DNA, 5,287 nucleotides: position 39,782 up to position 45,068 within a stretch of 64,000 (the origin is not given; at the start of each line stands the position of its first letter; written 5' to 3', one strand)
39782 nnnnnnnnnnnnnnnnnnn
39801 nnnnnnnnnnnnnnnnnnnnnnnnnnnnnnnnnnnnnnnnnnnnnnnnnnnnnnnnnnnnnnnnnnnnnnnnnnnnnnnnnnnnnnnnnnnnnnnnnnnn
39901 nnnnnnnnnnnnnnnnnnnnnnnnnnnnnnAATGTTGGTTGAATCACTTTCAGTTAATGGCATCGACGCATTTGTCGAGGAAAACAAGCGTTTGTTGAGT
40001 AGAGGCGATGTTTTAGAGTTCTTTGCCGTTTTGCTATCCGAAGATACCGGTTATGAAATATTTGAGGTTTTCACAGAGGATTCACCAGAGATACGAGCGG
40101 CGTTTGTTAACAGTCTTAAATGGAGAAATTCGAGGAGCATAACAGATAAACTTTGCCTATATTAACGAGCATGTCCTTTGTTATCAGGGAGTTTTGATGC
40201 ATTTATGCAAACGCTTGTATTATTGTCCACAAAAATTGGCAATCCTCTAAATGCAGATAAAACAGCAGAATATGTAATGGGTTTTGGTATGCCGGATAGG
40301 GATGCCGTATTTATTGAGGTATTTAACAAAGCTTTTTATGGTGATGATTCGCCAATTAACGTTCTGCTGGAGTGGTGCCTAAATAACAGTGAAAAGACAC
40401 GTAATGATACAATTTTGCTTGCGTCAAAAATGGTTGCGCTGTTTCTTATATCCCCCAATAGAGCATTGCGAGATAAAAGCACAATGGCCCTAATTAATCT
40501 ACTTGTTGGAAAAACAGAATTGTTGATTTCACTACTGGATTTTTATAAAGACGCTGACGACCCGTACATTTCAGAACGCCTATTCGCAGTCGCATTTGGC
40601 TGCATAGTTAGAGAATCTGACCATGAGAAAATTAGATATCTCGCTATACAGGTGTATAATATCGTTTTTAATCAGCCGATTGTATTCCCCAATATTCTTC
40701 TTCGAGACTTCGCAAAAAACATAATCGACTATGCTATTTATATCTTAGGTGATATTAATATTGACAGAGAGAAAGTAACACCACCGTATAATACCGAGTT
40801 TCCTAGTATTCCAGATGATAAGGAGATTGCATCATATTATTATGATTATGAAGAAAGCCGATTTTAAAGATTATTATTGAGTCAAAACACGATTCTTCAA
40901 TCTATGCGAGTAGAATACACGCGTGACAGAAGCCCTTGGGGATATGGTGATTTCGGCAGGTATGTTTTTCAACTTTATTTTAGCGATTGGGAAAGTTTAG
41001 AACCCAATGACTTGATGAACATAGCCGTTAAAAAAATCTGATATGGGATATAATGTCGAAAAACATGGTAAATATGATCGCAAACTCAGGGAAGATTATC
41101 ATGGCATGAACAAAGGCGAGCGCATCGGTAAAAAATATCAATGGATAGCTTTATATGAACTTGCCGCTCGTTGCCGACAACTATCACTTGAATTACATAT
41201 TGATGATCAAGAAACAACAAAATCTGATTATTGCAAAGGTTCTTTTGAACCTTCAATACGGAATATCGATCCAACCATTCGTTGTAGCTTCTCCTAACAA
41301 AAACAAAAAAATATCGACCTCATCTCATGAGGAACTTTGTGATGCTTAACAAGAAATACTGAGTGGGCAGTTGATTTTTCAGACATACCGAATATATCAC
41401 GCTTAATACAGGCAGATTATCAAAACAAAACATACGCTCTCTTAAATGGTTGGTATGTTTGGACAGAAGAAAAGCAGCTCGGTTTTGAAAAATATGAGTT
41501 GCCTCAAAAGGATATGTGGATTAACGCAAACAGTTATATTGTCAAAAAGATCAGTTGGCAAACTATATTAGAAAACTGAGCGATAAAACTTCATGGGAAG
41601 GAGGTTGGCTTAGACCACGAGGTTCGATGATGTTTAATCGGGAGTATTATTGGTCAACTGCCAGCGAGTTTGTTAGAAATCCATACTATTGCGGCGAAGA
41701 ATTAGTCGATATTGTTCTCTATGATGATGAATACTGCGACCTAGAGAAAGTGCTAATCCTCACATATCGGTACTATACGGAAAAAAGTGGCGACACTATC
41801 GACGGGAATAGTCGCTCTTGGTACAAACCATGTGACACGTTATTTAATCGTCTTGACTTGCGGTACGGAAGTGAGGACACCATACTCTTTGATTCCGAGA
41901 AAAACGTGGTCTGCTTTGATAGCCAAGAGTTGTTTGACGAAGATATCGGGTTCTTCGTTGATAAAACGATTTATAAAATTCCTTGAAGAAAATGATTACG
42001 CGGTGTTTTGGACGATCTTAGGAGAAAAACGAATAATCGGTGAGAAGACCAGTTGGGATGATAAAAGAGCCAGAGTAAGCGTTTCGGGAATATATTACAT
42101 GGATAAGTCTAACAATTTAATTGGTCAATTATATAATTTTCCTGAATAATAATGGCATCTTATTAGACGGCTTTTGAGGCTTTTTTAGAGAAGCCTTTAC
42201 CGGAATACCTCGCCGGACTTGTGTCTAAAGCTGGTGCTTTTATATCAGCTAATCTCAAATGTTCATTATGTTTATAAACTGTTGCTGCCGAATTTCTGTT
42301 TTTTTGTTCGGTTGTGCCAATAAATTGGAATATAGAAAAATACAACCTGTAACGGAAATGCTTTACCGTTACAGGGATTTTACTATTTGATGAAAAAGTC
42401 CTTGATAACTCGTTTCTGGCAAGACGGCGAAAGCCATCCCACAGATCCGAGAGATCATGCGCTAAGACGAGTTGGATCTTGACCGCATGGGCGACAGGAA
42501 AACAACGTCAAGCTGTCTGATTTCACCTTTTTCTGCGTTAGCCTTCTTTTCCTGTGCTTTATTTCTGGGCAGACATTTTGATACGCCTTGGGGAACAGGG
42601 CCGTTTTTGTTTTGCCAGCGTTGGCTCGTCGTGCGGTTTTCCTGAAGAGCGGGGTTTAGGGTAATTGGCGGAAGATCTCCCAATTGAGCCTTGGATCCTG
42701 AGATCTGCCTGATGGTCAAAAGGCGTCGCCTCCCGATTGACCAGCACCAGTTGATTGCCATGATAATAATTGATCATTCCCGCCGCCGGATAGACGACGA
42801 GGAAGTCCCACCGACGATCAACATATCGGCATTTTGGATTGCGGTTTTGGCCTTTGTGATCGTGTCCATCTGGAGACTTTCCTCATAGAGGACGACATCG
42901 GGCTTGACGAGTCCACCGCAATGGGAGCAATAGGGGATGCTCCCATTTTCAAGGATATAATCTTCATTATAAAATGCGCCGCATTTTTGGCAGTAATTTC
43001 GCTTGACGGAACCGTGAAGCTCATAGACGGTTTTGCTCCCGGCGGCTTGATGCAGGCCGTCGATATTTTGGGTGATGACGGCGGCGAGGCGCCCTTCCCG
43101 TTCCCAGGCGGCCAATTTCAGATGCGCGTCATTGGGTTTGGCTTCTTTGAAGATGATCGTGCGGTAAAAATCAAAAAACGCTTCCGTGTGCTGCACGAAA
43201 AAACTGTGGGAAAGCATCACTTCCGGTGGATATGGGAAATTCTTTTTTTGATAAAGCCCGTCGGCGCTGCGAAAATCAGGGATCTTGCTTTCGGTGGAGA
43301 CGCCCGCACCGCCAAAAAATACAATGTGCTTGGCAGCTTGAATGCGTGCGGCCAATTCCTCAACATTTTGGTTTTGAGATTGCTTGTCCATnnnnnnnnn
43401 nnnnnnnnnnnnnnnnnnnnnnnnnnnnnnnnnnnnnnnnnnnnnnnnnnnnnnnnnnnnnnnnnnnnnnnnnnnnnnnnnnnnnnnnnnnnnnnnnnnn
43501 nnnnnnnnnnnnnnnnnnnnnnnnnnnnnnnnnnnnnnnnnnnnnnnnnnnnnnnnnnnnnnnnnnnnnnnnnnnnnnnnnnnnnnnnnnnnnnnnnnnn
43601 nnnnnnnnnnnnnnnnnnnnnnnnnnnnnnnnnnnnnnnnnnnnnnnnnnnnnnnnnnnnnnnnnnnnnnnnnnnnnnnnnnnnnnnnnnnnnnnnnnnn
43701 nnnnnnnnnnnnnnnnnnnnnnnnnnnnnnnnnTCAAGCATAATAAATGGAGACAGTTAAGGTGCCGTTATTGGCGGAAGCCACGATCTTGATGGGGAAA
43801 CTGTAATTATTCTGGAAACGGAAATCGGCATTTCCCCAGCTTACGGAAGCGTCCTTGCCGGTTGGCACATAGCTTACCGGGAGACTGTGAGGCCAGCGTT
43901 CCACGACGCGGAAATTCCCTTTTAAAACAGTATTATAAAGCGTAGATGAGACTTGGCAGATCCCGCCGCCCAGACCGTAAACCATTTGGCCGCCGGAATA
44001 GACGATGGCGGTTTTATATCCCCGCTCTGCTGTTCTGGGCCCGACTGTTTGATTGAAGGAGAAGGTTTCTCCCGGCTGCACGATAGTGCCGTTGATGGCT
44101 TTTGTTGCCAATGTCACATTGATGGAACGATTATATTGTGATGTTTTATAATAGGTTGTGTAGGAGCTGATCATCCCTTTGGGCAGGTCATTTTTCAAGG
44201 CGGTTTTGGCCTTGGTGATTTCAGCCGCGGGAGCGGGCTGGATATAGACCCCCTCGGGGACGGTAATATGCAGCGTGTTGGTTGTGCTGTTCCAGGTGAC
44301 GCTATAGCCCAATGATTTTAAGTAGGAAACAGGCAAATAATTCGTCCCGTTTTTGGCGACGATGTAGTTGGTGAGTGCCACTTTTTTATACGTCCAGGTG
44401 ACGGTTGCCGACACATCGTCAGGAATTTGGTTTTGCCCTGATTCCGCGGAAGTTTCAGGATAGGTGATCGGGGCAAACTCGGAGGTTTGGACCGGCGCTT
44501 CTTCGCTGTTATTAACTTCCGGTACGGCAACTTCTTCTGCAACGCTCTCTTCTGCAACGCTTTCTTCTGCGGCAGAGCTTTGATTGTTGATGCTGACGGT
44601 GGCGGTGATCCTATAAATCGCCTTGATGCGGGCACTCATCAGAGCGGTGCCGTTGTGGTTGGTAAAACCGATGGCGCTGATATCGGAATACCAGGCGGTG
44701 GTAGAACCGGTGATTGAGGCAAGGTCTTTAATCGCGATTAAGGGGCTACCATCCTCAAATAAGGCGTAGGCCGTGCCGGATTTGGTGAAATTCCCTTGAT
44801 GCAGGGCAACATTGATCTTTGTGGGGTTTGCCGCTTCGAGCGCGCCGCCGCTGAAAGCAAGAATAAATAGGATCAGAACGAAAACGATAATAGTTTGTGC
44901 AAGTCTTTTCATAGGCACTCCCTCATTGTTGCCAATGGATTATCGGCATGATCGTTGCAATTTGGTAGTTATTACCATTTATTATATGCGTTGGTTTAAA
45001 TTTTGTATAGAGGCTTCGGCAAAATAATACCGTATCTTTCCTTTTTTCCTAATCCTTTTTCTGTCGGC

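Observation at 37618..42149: AT-rich island encoding a single giant metallophosphoesterase-STAND/NACHT-like NTPase: a candidate NLR-type antiphage sensor with an unusual effector, now inactivated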

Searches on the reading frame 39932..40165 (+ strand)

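Call 3: search_protein_families(library=pfam, proteins=[window:39932-40165:+], max_evalue=0.1)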
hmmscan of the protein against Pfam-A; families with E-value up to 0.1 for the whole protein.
window:39932-40165:+ (77 aa): 0 families

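Call 4: search_protein_families(library=padloc, proteins=[window:39932-40165:+], max_evalue=0.1)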
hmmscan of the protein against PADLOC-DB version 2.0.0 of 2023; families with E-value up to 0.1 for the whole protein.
window:39932-40165:+ (77 aa): 6 families
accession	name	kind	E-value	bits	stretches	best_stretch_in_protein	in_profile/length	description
PDLC02164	Avs2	-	3.4e-09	33.1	1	11-74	674-738/1504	-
PDLC02162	Avs2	-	8.8e-08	28.6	1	4-73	651-718/1379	-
PDLC02165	Avs2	-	1.9e-05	20.6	1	15-73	544-615/1375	-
PDLC02163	Avs2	-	0.00024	16.8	1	26-73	754-813/1576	-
PDLC02166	Avs2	-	0.00077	15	1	26-73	674-724/1498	-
PDLC02161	Avs2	-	0.0042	12.8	1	9-73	673-744/1499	-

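Call 5: search_protein_families(library=ncbifam, proteins=[window:39932-40165:+], max_evalue=0.1)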
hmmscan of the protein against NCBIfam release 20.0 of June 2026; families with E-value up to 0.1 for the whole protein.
window:39932-40165:+ (77 aa): 1 family
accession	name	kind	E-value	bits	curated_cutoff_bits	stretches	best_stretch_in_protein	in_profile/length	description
NF041813.1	Avs2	equivalog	2.1e-08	32.6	1000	1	12-74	499-563/1317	AVAST type 2 anti-phage system protein Avs2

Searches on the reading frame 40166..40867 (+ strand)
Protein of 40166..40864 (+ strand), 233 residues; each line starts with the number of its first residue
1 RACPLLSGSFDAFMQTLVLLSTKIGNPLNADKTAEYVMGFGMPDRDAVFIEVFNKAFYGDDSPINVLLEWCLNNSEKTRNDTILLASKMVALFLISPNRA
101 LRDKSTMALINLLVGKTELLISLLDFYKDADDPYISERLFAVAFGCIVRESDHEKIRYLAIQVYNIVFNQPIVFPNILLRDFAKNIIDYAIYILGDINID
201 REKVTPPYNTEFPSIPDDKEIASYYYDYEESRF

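Call 3: search_protein_families(library=pfam, proteins=[window:40178-40867:+], max_evalue=0.1)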
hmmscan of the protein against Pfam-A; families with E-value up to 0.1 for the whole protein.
window:40178-40867:+ (229 aa): 1 family
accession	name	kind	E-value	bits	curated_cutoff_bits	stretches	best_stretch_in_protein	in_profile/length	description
PF20867.3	UVSSA_N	-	0.067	13.2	23.8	0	146-180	51-85/142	UVSSA N-terminal domain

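Call 4: search_protein_families(library=padloc, proteins=[window:40178-40867:+], max_evalue=0.1)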
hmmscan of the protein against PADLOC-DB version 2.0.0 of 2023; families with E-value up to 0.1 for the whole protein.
window:40178-40867:+ (229 aa): 6 families
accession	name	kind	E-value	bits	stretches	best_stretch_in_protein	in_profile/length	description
PDLC02162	Avs2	-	1.3e-63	213.6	1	7-223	733-956/1379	-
PDLC02164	Avs2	-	2.2e-61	206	1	4-227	750-975/1504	-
PDLC02165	Avs2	-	9.2e-59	197.3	1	5-226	629-857/1375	-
PDLC02163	Avs2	-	2.8e-56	188.9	1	6-227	828-1056/1576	-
PDLC02161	Avs2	-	5.5e-40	135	1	7-209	757-961/1499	-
PDLC02166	Avs2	-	1.3e-24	83.8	1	12-189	743-922/1498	-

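Call 5: search_protein_families(library=ncbifam, proteins=[window:40178-40867:+], max_evalue=0.1)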
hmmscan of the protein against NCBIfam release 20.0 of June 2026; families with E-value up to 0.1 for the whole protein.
window:40178-40867:+ (229 aa): 1 family
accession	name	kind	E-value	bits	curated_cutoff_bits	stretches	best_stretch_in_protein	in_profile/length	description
NF041813.1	Avs2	equivalog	9.1e-64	216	1000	1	4-225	576-799/1317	AVAST type 2 anti-phage system protein Avs2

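Call 23: find_homologous_proteins(query=window:40166-40864:+, max_evalue=0.00001)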
Query window:40166-40864:+ (233 aa): 6 proteins with E <= 0.00001 among 269 candidates.
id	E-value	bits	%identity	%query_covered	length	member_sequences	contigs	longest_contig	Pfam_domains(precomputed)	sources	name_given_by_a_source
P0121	1.5e-146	504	100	98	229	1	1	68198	-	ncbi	-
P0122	2.0e-41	160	55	62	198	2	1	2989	-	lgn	-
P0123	2.2e-41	160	54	61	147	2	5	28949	-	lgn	-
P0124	3.9e-29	120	42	62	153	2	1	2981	-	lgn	-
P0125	4.8e-29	120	52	49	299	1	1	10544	-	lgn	-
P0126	1.8e-23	101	51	43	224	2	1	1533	-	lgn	-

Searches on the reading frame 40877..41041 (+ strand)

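Call 3: search_protein_families(library=pfam, proteins=[window:40877-41041:+], max_evalue=0.1)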
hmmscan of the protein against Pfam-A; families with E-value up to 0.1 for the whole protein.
window:40877-41041:+ (54 aa): 0 families

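Call 4: search_protein_families(library=padloc, proteins=[window:40877-41041:+], max_evalue=0.1)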
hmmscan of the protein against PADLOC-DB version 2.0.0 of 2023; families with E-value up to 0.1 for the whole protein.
window:40877-41041:+ (54 aa): 1 family
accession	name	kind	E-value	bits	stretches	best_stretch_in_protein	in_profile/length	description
PDLC02162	Avs2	-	1.1e-15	54.8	1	2-54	958-1013/1379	-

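Call 5: search_protein_families(library=ncbifam, proteins=[window:40877-41041:+], max_evalue=0.1)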
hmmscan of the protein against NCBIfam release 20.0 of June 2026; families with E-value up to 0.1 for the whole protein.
window:40877-41041:+ (54 aa): 0 families

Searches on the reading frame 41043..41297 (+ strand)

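Call 3: search_protein_families(library=pfam, proteins=[window:41043-41297:+], max_evalue=0.1)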
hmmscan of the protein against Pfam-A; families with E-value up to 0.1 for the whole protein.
window:41043-41297:+ (84 aa): 0 families

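Call 4: search_protein_families(library=padloc, proteins=[window:41043-41297:+], max_evalue=0.1)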
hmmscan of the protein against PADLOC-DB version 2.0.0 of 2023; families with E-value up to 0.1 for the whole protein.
window:41043-41297:+ (84 aa): 6 families
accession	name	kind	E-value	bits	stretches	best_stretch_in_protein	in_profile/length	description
PDLC02164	Avs2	-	5.2e-21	72.2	1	1-79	1127-1204/1504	-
PDLC02162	Avs2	-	7.1e-18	62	1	1-79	1017-1097/1379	-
PDLC02163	Avs2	-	6e-17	58.6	1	1-79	1213-1291/1576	-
PDLC02165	Avs2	-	4.5e-16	55.8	1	1-81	1016-1096/1375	-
PDLC02161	Avs2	-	2.7e-07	26.7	1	12-81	1136-1204/1499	-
PDLC02166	Avs2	-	6.3e-05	18.6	1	2-55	1119-1175/1498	-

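Call 5: search_protein_families(library=ncbifam, proteins=[window:41043-41297:+], max_evalue=0.1)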
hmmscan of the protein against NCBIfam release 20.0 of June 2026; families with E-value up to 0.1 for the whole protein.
window:41043-41297:+ (84 aa): 1 family
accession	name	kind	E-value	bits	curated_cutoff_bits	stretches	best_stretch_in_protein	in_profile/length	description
NF041813.1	Avs2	equivalog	2.4e-19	68.8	1000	1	1-79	954-1032/1317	AVAST type 2 anti-phage system protein Avs2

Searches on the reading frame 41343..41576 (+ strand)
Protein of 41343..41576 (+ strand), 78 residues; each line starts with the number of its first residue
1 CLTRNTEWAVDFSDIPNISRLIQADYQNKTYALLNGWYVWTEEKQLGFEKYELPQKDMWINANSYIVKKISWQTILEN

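Call 72: search_protein_families(library=padloc, proteins=[window:41343-41576:+], max_evalue=0.00001)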
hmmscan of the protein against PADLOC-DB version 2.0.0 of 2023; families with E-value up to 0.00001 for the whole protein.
window:41343-41576:+ (78 aa): 4 families
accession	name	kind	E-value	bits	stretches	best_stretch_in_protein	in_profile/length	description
PDLC02165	Avs2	-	2.5e-11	40.1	1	4-76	1127-1200/1375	-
PDLC02162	Avs2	-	1.3e-10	37.9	1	5-75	1130-1197/1379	-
PDLC02163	Avs2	-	2.1e-10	36.9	1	5-76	1327-1399/1576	-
PDLC02164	Avs2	-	3.6e-09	33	1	4-76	1236-1309/1504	-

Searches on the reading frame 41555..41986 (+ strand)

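Call 3: search_protein_families(library=pfam, proteins=[window:41555-41986:+], max_evalue=0.1)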
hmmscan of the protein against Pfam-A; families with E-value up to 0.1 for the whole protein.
window:41555-41986:+ (143 aa): 0 families

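Call 4: search_protein_families(library=padloc, proteins=[window:41555-41986:+], max_evalue=0.1)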
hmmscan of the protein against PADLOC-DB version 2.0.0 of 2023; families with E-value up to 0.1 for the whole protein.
window:41555-41986:+ (143 aa): 4 families
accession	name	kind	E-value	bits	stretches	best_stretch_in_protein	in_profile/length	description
PDLC02162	Avs2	-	7e-17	58.7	1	24-138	1218-1320/1379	-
PDLC02164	Avs2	-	2.3e-11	40.2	1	15-124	1318-1425/1504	-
PDLC02165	Avs2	-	2.5e-07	26.9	1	6-123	1200-1308/1375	-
PDLC02163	Avs2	-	2.2e-06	23.5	1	11-121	1404-1506/1576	-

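Call 5: search_protein_families(library=ncbifam, proteins=[window:41555-41986:+], max_evalue=0.1)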
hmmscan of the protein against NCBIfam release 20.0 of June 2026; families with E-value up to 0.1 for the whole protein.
window:41555-41986:+ (143 aa): 1 family
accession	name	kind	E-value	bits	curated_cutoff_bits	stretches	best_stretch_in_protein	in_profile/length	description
NF041813.1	Avs2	equivalog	1.5e-15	56.3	1000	1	23-126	1153-1254/1317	AVAST type 2 anti-phage system protein Avs2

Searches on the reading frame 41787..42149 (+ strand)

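Call 3: search_protein_families(library=pfam, proteins=[window:41787-42149:+], max_evalue=0.1)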
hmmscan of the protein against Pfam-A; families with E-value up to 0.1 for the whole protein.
window:41787-42149:+ (120 aa): 0 families

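Call 4: search_protein_families(library=padloc, proteins=[window:41787-42149:+], max_evalue=0.1)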
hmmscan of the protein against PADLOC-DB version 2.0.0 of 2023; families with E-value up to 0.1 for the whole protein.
window:41787-42149:+ (120 aa): 4 families
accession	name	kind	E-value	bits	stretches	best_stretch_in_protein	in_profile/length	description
PDLC02164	Avs2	-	6.3e-10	35.5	1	59-113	1436-1490/1504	-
PDLC02162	Avs2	-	3.3e-09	33.3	1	60-117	1318-1372/1379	-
PDLC02163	Avs2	-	1e-07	27.9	1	61-115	1519-1570/1576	-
PDLC02165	Avs2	-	2e-07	27.1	1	60-118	1318-1372/1375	-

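Call 5: search_protein_families(library=ncbifam, proteins=[window:41787-42149:+], max_evalue=0.1)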
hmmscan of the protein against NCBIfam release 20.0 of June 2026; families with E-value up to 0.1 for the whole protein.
window:41787-42149:+ (120 aa): 1 family
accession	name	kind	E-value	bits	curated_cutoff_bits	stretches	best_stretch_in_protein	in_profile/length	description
NF041813.1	Avs2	equivalog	4e-11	41.6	1000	1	56-108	1260-1313/1317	AVAST type 2 anti-phage system protein Avs2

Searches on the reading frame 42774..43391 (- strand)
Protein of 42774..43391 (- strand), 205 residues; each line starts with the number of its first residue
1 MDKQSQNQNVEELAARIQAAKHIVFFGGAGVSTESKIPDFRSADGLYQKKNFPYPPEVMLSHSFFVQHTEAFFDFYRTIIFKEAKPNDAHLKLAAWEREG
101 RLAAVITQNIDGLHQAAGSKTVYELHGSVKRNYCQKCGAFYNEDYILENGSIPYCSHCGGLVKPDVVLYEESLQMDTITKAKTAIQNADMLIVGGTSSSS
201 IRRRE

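Call 31: search_protein_families(library=pfam, proteins=[window:42774-43391:-], max_evalue=0.001)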
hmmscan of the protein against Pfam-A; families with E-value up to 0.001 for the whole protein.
window:42774-43391:- (205 aa): 1 family
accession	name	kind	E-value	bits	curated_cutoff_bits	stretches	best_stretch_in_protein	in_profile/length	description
PF02146.23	SIR2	-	8.6e-49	166.4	24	1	28-198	1-176/180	Sir2 family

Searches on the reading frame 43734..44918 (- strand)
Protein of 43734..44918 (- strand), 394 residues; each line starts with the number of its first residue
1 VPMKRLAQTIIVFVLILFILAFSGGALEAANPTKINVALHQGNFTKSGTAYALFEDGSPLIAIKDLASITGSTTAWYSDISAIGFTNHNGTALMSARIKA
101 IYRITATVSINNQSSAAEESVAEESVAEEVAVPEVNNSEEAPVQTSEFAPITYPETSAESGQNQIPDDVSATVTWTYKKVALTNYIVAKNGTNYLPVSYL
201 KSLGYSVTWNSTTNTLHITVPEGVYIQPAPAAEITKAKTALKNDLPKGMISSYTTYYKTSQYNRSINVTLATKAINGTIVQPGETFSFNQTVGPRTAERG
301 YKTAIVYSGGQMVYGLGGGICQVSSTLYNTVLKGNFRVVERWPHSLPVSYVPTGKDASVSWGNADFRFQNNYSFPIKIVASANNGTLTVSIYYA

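Call 31: search_protein_families(library=pfam, proteins=[window:43734-44918:-], max_evalue=0.001)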
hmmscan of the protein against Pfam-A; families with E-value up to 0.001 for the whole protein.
window:43734-44918:- (394 aa): 2 families
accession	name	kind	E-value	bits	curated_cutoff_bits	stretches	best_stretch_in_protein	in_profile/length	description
PF04294.18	VanW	-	2.6e-53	179.4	27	1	263-392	1-130/130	VanW like protein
PF07833.16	Cu_amine_oxidN1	-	6.3e-06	26.5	24.2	1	170-218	59-108/108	Copper amine oxidase N-terminal domain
